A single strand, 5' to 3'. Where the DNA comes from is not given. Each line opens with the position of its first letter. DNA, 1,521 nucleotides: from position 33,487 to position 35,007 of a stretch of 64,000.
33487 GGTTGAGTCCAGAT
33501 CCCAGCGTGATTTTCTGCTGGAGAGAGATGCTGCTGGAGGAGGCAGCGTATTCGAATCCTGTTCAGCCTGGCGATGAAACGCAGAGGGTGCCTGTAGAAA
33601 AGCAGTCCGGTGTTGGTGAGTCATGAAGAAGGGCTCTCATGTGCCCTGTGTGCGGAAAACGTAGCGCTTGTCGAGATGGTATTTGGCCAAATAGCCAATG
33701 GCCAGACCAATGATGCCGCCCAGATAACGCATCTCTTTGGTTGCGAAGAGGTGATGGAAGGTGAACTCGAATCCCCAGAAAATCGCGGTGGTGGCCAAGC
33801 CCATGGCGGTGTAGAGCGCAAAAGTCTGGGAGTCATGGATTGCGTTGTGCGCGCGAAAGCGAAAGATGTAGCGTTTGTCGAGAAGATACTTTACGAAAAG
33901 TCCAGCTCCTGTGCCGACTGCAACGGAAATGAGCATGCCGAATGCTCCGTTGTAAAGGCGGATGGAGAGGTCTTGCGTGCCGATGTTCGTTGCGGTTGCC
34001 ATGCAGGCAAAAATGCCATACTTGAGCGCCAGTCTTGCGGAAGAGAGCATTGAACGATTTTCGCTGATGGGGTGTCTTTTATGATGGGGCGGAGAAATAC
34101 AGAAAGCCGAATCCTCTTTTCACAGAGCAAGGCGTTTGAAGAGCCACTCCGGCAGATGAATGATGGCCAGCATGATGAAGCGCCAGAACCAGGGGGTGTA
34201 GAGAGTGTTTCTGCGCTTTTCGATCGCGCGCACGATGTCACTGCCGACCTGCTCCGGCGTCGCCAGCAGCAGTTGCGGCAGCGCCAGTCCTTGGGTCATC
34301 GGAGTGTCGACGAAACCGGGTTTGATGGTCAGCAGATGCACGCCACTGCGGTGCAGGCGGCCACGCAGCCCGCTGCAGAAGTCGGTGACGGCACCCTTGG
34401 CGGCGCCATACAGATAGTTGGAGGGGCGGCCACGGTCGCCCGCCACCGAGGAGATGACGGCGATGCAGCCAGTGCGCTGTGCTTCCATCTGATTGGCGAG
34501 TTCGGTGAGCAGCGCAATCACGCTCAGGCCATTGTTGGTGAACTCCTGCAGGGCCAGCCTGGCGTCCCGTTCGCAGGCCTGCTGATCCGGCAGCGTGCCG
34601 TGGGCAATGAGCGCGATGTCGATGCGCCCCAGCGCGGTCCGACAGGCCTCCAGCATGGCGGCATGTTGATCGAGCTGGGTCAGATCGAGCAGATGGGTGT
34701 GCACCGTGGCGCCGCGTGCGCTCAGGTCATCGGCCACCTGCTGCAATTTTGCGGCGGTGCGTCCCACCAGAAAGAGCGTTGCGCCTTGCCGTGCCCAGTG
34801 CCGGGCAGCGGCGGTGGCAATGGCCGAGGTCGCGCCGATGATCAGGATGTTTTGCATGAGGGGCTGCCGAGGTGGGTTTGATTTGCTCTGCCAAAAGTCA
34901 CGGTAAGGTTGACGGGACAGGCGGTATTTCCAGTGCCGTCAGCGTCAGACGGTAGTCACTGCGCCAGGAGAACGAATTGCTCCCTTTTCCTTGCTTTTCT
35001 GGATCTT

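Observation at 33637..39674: Mycobacterial-style polyprenyl-phospho-arabinofuranose (DPA-like) pathway operon in a Gram-negative housekeeping neighbourhood, acceptor unknown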

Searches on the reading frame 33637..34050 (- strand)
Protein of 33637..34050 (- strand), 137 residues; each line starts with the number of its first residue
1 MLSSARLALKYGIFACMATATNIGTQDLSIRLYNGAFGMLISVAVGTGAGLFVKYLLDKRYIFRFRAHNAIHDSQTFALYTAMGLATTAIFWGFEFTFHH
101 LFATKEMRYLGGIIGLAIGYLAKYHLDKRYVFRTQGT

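Call 3: search_protein_families(library=pfam, proteins=[window:33637-34050:-], max_evalue=0.01)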
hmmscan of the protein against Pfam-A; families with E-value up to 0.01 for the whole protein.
window:33637-34050:- (137 aa): 1 family
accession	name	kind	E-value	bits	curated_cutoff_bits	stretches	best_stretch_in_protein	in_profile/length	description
PF04138.20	GtrA_DPMS_TM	-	2.7e-08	34.5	26.1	1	10-132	1-117/117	GtrA/DPMS, transmembrane domain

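Call 4: search_protein_families(library=ncbifam, proteins=[window:33637-34050:-], max_evalue=0.01)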
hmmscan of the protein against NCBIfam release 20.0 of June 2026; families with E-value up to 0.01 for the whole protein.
window:33637-34050:- (137 aa): 1 family
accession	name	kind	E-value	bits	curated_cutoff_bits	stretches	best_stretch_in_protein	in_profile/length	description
NF037976.1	gtrA_1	subfamily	1.2e-54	183.8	50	1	7-132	1-126/126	GtrA family protein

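Call 75: find_homologous_proteins(query=window:33637-34050:-)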
Query window:33637-34050:- (137 aa): 2347 proteins with E <= 0.001 among 2373 candidates; the best 120 are listed.
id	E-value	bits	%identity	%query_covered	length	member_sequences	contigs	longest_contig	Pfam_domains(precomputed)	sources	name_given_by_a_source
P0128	5.8e-81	287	98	99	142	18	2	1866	PF04138.21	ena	-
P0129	4.4e-64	232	79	99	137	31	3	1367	PF04138.21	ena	-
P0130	1.6e-62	227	77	99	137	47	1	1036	PF04138.21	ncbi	-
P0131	2.4e-62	227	76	99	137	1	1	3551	PF04138.21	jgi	jgi:putative flippase GtrA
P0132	3.5e-62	226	76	99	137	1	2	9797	PF04138.21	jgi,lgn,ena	jgi:putative flippase GtrA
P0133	3.8e-62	226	75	99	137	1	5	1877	PF04138.21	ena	-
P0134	3.8e-62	226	74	100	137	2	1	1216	PF04138.21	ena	-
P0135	3.8e-62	226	75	100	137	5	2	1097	PF04138.21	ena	-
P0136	4.6e-62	226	74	100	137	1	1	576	PF04138.21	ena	-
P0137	6.1e-62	225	74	100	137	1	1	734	PF04138.21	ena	-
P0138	6.6e-62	225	74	99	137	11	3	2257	PF04138.21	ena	-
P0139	8.1e-62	225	76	99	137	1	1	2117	PF04138.21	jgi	jgi:putative flippase GtrA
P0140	9.3e-62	225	75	99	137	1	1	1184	PF04138.21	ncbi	-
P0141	9.4e-62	225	75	99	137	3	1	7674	PF04138.21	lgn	-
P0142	1.0e-61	225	74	99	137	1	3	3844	PF04138.21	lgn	-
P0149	1.6e-61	224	76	99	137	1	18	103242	PF04138.21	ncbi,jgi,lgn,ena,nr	ncbi:MAG: hypothetical protein ABT02_17045 [Comamonadaceae bacterium SCN 68-20]|jgi:putative flippas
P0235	3.1e-59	217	77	94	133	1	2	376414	PF04138.21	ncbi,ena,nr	ncbi:MAG: GtrA family protein [Nitrosomonas sp.]|nr:GtrA family protein [Nitrosomonas sp.]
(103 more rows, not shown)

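Call 76: find_encoding_contigs(protein=P0149, flank=8000, max_places=2)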
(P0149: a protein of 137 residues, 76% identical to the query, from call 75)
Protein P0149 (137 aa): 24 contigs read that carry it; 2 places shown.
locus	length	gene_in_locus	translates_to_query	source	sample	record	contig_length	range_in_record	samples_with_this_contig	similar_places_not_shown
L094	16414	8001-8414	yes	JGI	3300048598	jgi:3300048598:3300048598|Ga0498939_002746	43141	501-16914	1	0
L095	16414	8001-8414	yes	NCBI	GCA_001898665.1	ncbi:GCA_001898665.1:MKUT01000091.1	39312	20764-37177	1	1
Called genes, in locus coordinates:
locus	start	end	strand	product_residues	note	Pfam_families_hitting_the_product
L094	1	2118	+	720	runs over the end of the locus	PF22113:Mtrc-MtrF_II-IV_dom (faint), PF14522:Cytochrome_C7 (faint), PF00034:Cytochrom_C (weak), PF21342:SoxA-TsdA_cyt-c, PF00034:Cytochrom_C, PF13442:Cytochrome_CBB3 (weak)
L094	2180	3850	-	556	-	PF21315:FAN1_HTH, PF18081:FANC_SAP, PF08774:VRR_NUC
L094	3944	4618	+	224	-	PF00072:Response_reg, PF00486:Trans_reg_C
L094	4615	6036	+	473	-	PF26769:HAMP_PhoQ, PF00512:HisKA, PF13581:HATPase_c_2, PF02518:HATPase_c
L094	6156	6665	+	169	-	PF00293:NUDIX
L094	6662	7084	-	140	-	PF02681:DUF212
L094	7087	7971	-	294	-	PF01040:UbiA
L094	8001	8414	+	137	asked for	PF04138:GtrA_DPMS_TM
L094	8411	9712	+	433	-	PF01565:FAD_binding_4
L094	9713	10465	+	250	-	PF00106:adh_short, PF03808:Glyco_tran_WecG (faint), PF13561:adh_short_C2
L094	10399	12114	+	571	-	-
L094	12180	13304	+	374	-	PF02540:NAD_synthase (weak), PF03054:tRNA_Me_trans, PF20259:tRNA_Me_trans_M, PF20258:tRNA_Me_trans_C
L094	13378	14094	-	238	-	PF01027:Bax1-I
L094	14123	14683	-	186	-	-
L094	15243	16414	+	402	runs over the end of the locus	PF08808:RES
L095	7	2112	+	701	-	PF22113:Mtrc-MtrF_II-IV_dom (faint), PF14522:Cytochrome_C7 (faint), PF00034:Cytochrom_C (weak), PF21342:SoxA-TsdA_cyt-c, PF00034:Cytochrom_C, PF13442:Cytochrome_CBB3 (weak)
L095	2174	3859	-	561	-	PF21315:FAN1_HTH, PF18081:FANC_SAP, PF08774:VRR_NUC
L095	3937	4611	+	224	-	PF00072:Response_reg, PF00486:Trans_reg_C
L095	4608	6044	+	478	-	PF26769:HAMP_PhoQ, PF00512:HisKA, PF13581:HATPase_c_2, PF02518:HATPase_c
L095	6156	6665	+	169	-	PF00293:NUDIX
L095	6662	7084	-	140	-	PF02681:DUF212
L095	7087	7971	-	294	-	PF01040:UbiA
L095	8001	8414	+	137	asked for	PF04138:GtrA_DPMS_TM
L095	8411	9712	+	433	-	PF01565:FAD_binding_4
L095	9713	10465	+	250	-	PF00106:adh_short, PF03808:Glyco_tran_WecG (faint), PF13561:adh_short_C2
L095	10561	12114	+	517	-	-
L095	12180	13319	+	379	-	PF02540:NAD_synthase (weak), PF03054:tRNA_Me_trans, PF20259:tRNA_Me_trans_M, PF20258:tRNA_Me_trans_C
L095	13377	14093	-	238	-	PF01027:Bax1-I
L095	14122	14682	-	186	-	-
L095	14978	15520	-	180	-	-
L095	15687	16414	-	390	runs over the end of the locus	PF00083:Sugar_tr, PF07690:MFS_1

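Call 77: find_encoding_contigs(protein=P0235, flank=8000, max_places=1)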
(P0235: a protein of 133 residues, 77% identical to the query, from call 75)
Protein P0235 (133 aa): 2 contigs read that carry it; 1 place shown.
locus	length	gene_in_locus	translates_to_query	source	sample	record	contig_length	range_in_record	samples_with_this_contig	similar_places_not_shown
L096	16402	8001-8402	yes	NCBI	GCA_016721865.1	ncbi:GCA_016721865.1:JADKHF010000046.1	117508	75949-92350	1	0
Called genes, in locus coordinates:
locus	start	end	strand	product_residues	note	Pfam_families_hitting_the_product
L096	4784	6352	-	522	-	-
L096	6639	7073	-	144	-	PF02681:DUF212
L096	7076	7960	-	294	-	PF01040:UbiA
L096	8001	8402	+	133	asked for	PF04138:GtrA_DPMS_TM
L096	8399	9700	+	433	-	PF01565:FAD_binding_4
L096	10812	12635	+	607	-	PF00501:AMP-binding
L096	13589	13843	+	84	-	PF00550:PP-binding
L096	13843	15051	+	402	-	PF00155:Aminotran_1_2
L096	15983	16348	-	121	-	-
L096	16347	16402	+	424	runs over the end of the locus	-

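Call 93: search_protein_families(library=pfam, proteins=[L095:10561-12114:+, L096:4784-6352:-], max_evalue=0.05)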
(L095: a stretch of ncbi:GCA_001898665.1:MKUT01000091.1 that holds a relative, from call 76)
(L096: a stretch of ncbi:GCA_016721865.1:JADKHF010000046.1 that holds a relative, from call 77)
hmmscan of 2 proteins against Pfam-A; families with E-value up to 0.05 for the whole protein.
L095:10561-12114:+ (517 aa): 0 families

L096:4784-6352:- (522 aa): 0 families

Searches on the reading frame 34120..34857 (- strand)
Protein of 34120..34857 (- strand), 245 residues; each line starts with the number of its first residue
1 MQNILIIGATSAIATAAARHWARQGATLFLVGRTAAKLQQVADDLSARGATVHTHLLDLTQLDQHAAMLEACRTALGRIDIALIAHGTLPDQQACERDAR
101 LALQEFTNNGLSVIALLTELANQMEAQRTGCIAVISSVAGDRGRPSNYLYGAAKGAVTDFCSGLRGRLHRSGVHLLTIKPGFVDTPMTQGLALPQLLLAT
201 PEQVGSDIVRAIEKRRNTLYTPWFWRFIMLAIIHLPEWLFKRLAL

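Call 3: search_protein_families(library=pfam, proteins=[window:34120-34857:-], max_evalue=0.01)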
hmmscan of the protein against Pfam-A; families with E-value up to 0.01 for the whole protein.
window:34120-34857:- (245 aa): 4 families
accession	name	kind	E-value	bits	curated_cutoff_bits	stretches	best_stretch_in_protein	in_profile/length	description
PF00106.31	adh_short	-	4.6e-35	121.3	26.6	1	3-191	2-190/195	short chain dehydrogenase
PF13561.12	adh_short_C2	-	5.8e-23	82.1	27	1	8-192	1-185/236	Enoyl-(Acyl carrier protein) reductase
PF08659.16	KR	-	6.5e-11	42.9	22.6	1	4-165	3-164/180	KR domain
PF01488.26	Shikimate_DH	-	0.0012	19.3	24.3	1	2-67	13-74/138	Shikimate / quinate 5-dehydrogenase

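Call 4: search_protein_families(library=ncbifam, proteins=[window:34120-34857:-], max_evalue=0.01)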
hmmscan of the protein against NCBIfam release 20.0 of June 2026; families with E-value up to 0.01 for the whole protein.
window:34120-34857:- (245 aa): 210 families (the best 25 are shown)
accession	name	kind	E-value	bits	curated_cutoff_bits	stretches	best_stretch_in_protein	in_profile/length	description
NF005489.0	PRK07102.1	equivalog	2.5e-103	344.9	267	1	1-245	1-243/243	SDR family oxidoreductase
NF053786.1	DcplherypntRedDprE2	equivalog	1.1e-50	172.6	250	1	2-244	9-251/252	decaprenylphospho-beta-D-erythro-pentofuranosid-2-ulose 2-reductase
NF004110.0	PRK05599.1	equivalog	1.8e-40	139.1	362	1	3-233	2-232/246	SDR family oxidoreductase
NF005437.0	PRK07024.1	equivalog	5.7e-39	134.1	266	1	2-243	5-246/259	SDR family oxidoreductase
NF006099.0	PRK08251.1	equivalog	2.1e-31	109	253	1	2-243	5-249/250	SDR family oxidoreductase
NF005878.0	PRK07825.1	subfamily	4.2e-28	98.5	287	1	3-241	11-246/278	short chain dehydrogenase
NF004825.0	PRK06181.1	equivalog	5.1e-25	88.3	215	1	2-217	7-233/268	SDR family oxidoreductase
NF009466.0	PRK12826.1-2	subfamily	2.3e-24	86.2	222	1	2-190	4-194/248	3-oxoacyl-ACP reductase FabG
NF052558.1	MBtsdlDhBudC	equivalog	3.7e-24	85.6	270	1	3-195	5-194/250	meso-2,3-butanediol dehydrogenase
NF005559.1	PRK07231.1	subfamily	4.1e-24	85.4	215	1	3-191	6-194/249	glucose 1-dehydrogenase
TIGR01830.1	3oxo_ACP_reduc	equivalog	3.2e-23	82.7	297.75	1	5-191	2-189/239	3-oxoacyl-[acyl-carrier-protein] reductase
NF040690.1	mycolate_SDR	equivalog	4.2e-22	78.8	380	1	4-214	11-227/265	mycolate reductase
NF047420.2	EF_P_mod_YmfI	equivalog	5.3e-22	78.7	238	1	4-191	2-186/236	elongation factor P 5-aminopentanone reductase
NF005672.0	PRK07454.1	equivalog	5.9e-22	78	234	1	2-187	7-192/241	SDR family oxidoreductase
NF004765.0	PRK06101.1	equivalog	7.9e-22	77.6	406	1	1-241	1-232/241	SDR family oxidoreductase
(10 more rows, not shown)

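Call 51: search_solved_structures(query=window:34120-34857:-, max_evalue=1e-10)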
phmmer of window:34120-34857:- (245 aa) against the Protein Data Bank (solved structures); distinct sequences matched with E-value up to 1e-10: 61 (the best 60 are shown).
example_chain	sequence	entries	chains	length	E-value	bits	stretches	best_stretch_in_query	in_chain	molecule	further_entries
21gq_C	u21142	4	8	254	2.5e-27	99.3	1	2-244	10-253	Decaprenylphosphoryl-2-keto-beta-D-erythro-pentose reductase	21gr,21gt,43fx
3vc7_A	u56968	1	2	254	1.5e-15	60.8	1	4-192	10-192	Putative oxidoreductase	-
4eso_A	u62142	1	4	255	1.6e-15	60.7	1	4-192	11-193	Putative oxidoreductase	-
9pvq_A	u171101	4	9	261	2.8e-15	59.9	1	4-189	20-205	NAD-dependent epimerase/dehydratase:Short-chain dehydrogenase/reductase SDR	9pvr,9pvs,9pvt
4nbv_A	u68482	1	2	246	3.6e-14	56.3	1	5-190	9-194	3-oxoacyl-[acyl-carrier-protein] reductase putative short-chain dehydrogenases/reductases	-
2jah_A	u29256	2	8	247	7.6e-14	55.2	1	5-188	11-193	CLAVULANIC ACID DEHYDROGENASE | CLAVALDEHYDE DEHYDROGENASE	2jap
2nwq_A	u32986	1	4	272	9.6e-14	54.9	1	4-185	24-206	Probable short-chain dehydrogenase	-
4bms_A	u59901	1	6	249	1.1e-12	51.5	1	4-190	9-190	ALCLOHOL DEHYDROGENASE/SHORT-CHAIN DEHYDROGENASE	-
4bmn_A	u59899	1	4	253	1.1e-12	51.4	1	4-190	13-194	ALCLOHOL DEHYDROGENASE/SHORT-CHAIN DEHYDROGENASE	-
4i5d_H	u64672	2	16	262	1.3e-12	51.2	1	4-190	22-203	Alclohol dehydrogenase/short-chain dehydrogenase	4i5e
6ihi_A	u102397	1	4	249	1.9e-12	50.6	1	4-190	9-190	Alclohol dehydrogenase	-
6ihh_A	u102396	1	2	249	2.2e-12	50.4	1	4-189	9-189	Alclohol dehydrogenase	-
1i01_A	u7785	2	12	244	4.3e-12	49.5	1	5-195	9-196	BETA-KETOACYL [ACP] REDUCTASE | 3-oxoacyl-[acyl-carrier protein] reductase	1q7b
3ftp_A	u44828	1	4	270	4.7e-12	49.4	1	4-195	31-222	3-oxoacyl-[acyl-carrier protein] reductase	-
5t2u_A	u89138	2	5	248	6.8e-12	48.8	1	4-188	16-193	Oxidoreductase, short chain dehydrogenase/reductase family protein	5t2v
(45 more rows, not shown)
